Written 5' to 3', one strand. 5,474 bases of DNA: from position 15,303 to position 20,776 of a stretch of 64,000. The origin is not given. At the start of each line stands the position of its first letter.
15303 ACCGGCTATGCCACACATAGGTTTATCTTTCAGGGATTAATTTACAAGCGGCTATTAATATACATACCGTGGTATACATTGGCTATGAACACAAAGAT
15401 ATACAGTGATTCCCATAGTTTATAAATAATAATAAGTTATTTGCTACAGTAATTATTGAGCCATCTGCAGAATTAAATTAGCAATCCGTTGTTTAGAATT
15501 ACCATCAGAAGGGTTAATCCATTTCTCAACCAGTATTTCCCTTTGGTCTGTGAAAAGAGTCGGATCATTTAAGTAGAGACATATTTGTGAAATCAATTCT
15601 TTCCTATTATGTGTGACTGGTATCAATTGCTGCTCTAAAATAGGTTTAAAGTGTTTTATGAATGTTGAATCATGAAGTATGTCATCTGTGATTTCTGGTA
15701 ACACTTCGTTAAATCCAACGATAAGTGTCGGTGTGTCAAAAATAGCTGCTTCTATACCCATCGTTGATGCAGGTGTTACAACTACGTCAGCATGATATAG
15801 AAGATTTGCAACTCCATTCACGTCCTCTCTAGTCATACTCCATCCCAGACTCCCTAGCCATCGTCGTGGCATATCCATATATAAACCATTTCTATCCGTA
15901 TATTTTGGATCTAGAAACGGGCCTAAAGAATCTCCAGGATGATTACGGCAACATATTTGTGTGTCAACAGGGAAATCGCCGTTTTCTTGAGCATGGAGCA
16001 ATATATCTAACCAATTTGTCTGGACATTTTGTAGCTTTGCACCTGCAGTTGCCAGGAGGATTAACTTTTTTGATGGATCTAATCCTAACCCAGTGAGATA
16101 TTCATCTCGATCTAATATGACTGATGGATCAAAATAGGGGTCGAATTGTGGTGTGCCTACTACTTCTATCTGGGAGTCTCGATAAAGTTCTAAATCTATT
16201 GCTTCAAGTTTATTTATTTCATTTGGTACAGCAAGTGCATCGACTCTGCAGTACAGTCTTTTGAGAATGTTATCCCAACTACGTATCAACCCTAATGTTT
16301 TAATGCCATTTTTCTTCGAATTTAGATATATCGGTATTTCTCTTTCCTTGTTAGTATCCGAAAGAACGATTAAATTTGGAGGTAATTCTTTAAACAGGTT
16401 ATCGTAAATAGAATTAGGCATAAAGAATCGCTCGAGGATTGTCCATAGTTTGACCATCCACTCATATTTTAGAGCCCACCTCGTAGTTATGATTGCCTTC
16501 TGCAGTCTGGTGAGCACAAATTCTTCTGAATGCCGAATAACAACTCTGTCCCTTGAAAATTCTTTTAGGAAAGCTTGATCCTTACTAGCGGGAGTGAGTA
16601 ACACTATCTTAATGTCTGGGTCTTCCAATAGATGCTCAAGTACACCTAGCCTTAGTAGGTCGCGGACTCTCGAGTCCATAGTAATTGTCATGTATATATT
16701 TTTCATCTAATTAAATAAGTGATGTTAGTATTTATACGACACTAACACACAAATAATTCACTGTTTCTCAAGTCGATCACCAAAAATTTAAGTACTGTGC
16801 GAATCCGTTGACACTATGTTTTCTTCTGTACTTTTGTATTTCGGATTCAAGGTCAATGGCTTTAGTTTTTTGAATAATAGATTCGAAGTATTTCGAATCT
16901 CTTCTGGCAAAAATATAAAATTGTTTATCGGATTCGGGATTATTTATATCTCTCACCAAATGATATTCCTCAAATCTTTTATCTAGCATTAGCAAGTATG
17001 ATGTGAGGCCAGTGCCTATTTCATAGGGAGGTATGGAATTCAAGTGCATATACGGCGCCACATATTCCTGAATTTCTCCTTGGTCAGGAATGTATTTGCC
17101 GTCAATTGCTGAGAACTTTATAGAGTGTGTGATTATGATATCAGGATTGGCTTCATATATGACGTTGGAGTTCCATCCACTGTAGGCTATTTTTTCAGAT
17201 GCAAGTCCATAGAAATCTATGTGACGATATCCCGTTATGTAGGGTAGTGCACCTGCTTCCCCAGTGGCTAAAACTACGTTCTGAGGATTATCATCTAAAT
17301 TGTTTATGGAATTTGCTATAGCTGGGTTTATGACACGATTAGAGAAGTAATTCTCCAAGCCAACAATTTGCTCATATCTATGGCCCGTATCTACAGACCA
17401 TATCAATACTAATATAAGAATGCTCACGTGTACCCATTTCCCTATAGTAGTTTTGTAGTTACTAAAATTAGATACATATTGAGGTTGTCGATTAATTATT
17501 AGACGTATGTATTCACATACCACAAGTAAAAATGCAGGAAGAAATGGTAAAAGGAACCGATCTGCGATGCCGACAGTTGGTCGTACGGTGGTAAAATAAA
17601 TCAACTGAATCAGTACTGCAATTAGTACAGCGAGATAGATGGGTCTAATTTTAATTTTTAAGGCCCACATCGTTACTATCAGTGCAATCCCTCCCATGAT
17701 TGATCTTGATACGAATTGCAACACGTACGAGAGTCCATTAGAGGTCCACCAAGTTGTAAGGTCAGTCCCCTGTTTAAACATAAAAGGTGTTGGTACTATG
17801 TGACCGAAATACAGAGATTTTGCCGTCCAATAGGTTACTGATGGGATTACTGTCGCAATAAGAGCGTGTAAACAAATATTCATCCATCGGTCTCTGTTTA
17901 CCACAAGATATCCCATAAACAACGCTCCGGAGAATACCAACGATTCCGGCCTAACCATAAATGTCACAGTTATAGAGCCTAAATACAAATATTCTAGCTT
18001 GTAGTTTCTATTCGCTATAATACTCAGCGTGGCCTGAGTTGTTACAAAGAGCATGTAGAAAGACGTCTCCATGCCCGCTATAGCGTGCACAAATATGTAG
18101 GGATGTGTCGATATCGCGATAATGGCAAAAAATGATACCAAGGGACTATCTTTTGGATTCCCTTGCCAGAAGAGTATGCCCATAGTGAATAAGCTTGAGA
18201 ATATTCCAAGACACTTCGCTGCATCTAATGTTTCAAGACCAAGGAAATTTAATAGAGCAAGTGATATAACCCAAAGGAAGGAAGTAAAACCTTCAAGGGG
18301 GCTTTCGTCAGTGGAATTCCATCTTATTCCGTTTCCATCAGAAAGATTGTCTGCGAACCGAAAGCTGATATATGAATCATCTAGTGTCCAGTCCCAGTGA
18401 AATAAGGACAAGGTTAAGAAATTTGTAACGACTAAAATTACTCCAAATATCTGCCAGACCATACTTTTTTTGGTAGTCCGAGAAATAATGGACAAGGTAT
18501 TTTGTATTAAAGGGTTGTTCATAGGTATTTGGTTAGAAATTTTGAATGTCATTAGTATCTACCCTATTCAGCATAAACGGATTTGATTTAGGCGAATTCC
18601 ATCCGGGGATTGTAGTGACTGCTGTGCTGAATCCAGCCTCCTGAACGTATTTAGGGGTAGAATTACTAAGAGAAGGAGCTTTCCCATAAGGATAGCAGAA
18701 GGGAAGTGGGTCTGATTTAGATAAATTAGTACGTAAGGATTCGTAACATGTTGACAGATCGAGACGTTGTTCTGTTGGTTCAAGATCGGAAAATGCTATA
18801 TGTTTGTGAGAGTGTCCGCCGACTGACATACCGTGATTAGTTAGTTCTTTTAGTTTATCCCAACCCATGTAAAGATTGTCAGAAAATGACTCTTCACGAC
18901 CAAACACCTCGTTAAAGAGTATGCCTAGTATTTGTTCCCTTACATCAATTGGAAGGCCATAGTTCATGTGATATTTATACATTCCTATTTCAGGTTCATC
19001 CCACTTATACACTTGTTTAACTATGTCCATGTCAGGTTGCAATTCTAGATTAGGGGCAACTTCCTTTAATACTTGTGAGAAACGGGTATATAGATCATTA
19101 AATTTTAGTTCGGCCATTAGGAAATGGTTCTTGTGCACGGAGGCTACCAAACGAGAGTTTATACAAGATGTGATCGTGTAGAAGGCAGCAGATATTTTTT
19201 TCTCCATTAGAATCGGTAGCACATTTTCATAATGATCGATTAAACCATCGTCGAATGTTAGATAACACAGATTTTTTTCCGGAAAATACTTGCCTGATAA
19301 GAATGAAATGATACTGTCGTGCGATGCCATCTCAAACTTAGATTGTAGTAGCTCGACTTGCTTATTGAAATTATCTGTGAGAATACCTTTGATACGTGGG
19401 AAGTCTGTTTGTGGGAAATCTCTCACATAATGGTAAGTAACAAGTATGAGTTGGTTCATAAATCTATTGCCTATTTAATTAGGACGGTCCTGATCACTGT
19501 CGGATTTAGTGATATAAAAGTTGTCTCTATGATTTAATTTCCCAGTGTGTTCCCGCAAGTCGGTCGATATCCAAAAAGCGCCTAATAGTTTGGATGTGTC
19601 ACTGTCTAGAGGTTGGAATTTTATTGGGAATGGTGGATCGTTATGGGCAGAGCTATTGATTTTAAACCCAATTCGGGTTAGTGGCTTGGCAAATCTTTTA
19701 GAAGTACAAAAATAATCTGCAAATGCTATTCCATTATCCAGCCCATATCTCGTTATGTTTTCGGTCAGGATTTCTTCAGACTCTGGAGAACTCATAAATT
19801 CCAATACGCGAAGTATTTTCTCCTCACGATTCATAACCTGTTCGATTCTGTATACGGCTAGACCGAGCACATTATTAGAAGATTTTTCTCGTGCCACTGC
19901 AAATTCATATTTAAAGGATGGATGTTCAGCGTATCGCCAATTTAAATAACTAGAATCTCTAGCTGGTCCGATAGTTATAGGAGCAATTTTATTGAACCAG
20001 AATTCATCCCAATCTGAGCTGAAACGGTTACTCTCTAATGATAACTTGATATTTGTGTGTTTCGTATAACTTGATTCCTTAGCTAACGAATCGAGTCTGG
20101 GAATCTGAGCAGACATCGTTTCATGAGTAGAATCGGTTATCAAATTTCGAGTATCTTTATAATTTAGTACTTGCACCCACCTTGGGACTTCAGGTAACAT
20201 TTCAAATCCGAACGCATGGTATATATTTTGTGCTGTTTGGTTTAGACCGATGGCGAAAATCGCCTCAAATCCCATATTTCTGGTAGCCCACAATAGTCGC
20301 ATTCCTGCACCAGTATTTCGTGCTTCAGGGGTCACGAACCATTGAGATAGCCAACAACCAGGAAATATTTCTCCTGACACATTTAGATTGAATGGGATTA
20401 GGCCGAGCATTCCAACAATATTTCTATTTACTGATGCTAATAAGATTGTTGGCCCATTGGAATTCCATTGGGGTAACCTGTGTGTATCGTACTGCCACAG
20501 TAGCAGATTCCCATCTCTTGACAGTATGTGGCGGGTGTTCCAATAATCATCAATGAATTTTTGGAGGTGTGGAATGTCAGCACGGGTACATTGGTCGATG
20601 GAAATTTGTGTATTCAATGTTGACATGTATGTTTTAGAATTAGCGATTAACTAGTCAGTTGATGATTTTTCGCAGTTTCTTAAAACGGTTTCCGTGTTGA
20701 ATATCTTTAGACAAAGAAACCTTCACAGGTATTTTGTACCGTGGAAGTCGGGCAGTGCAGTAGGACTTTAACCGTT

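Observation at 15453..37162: Three paralogous uncharacterised GT-B-like proteins, one per nonulosonate module: candidate new CMP-nonulosonate transferases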

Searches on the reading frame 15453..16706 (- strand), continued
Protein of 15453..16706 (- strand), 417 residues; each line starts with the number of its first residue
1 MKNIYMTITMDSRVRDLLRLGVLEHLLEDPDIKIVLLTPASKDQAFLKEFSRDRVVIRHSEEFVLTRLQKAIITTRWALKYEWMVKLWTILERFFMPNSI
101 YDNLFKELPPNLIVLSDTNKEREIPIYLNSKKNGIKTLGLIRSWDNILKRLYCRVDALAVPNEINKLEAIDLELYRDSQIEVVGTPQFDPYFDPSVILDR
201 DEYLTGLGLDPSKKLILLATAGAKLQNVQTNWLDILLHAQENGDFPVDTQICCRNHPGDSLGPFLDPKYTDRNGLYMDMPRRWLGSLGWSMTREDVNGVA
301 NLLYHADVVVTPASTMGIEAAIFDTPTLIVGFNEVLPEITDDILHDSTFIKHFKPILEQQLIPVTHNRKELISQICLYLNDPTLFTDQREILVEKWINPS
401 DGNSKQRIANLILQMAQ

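Call 72: get_annotated_region(hit=H1, flank=9000)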
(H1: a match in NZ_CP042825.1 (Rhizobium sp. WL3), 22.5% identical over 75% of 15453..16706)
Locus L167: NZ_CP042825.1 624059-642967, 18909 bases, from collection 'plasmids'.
description: Rhizobium sp. WL3 plasmid unnamed2, complete sequence
organism: Rhizobium sp. WL3 (NCBI taxid 2603277)
taxonomy: Bacteria; Pseudomonadota; Alphaproteobacteria; Hyphomicrobiales; Rhizobiaceae; Rhizobium; Rhizobium sp. WL3
host: -; source: Wheat,phyllosphere swab,leaves; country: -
typing (MOB-suite, as given by PLSDB): non-mobilizable
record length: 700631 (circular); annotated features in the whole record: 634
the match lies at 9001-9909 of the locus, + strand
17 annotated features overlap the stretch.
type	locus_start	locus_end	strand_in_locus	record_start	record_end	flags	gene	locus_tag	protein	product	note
CDS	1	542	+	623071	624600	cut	-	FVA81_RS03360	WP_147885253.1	hypothetical protein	-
CDS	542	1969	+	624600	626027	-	-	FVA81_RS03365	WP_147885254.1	hypothetical protein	-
CDS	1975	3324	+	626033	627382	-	-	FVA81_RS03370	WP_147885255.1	hypothetical protein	-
CDS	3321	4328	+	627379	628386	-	-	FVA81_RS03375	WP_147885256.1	N-acetylneuraminate synthase family protein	GO:0016051 - carbohydrate biosynthetic process [Evidence IEA]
CDS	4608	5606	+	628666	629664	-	-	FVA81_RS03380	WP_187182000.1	KpsF/GutQ family sugar-phosphate isomerase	GO:0005975 - carbohydrate metabolic process [Evidence IEA]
CDS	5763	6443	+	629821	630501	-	-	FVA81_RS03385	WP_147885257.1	glycosyltransferase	-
CDS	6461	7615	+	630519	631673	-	neuC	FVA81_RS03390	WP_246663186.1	UDP-N-acetylglucosamine 2-epimerase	GO:0006047 - UDP-N-acetylglucosamine metabolic process [Evidence IEA]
CDS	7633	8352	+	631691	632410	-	-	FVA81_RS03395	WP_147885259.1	acylneuraminate cytidylyltransferase family protein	-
CDS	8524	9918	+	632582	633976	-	-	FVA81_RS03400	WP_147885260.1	hypothetical protein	-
CDS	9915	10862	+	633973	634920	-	-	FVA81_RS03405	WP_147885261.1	NAD-dependent epimerase/dehydratase family protein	-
CDS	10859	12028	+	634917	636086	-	-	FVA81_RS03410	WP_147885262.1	glycosyltransferase family 4 protein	-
CDS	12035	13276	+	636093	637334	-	-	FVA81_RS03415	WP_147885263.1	glycosyltransferase family 4 protein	-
CDS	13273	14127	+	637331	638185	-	-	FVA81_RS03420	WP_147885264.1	SDR family oxidoreductase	-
CDS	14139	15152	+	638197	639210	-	-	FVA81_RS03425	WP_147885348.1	polysaccharide biosynthesis protein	-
CDS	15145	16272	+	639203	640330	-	wecB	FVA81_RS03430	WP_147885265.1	UDP-N-acetylglucosamine 2-epimerase (non-hydrolyzing)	GO:0009103 - lipopolysaccharide biosynthetic process [Evidence IEA]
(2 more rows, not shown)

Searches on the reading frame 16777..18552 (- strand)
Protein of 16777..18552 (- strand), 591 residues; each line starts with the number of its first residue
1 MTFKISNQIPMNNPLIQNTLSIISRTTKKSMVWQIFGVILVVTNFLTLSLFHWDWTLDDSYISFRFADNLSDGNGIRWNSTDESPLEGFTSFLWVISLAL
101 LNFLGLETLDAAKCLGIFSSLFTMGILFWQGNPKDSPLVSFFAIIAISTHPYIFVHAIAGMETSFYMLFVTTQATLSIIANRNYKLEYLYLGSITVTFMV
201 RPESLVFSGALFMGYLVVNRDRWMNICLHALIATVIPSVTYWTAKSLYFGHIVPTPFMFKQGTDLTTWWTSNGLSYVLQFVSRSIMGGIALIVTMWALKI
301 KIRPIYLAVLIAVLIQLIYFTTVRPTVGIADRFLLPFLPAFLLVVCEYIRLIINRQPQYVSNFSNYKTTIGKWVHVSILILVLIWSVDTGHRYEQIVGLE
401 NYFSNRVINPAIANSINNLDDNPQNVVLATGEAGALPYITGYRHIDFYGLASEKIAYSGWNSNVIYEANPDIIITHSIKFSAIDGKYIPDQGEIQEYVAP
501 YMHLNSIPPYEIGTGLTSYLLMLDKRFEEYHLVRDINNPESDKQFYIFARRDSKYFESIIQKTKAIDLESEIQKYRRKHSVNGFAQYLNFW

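Call 8: search_protein_families(library=ncbifam, proteins=[window:16777-18552:-], max_evalue=0.00001)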
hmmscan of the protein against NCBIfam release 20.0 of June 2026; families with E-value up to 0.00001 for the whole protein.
window:16777-18552:- (591 aa): 0 families

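Call 48: search_protein_families(library=pfam, proteins=[window:16777-18552:-], max_evalue=0.01)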
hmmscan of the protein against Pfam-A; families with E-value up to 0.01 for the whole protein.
window:16777-18552:- (591 aa): 0 families

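Call 76: search_protein_families(library=pfam, proteins=[window:16777-18552:-], max_evalue=10)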
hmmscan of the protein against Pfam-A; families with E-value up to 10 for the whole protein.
window:16777-18552:- (591 aa): 0 families

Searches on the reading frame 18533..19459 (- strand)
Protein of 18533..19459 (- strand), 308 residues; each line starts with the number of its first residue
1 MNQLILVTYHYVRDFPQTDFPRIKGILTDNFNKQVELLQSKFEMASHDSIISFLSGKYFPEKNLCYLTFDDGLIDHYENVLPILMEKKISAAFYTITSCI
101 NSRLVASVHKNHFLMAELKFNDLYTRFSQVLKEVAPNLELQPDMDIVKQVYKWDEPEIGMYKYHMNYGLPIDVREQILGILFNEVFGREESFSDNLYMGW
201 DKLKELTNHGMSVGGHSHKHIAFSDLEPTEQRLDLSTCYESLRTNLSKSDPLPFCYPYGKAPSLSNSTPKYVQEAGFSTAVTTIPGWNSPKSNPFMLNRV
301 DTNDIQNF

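Call 8: search_protein_families(library=ncbifam, proteins=[window:18533-19459:-], max_evalue=0.00001)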
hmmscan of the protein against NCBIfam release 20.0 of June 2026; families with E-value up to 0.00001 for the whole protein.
window:18533-19459:- (308 aa): 2 families
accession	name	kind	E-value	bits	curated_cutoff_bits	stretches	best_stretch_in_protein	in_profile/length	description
TIGR03938.2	deacetyl_PgaB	equivalog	2.1e-12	46.1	321.9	1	2-103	1-104/621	poly-beta-1,6-N-acetyl-D-glucosamine N-deacetylase PgaB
NF011177.0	PRK14582.1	equivalog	7.7e-06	24.4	923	0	2-102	47-146/671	poly-beta-1,6-N-acetyl-D-glucosamine N-deacetylase PgaB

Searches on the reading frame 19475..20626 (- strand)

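Call 8: search_protein_families(library=ncbifam, proteins=[window:19475-20626:-], max_evalue=0.00001)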
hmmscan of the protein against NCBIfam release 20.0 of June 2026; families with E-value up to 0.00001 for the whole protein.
window:19475-20626:- (383 aa): 0 families

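Call 48: search_protein_families(library=pfam, proteins=[window:19475-20626:-], max_evalue=0.01)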
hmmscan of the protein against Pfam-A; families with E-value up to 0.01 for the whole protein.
window:19475-20626:- (383 aa): 4 families
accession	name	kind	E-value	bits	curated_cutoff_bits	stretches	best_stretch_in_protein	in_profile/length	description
PF00583.31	Acetyltransf_1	-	1.6e-06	28.8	20.7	1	47-141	19-116/116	Acetyltransferase (GNAT) family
PF13527.13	Acetyltransf_9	-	4.1e-06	27.2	25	1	61-142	43-125/127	Acetyltransferase (GNAT) domain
PF13508.13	Acetyltransf_7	-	1.2e-05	26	27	1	60-142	4-83/84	Acetyltransferase (GNAT) domain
PF13673.13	Acetyltransf_10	-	0.0025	18.2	23.6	1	59-144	31-110/128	Acetyltransferase (GNAT) domain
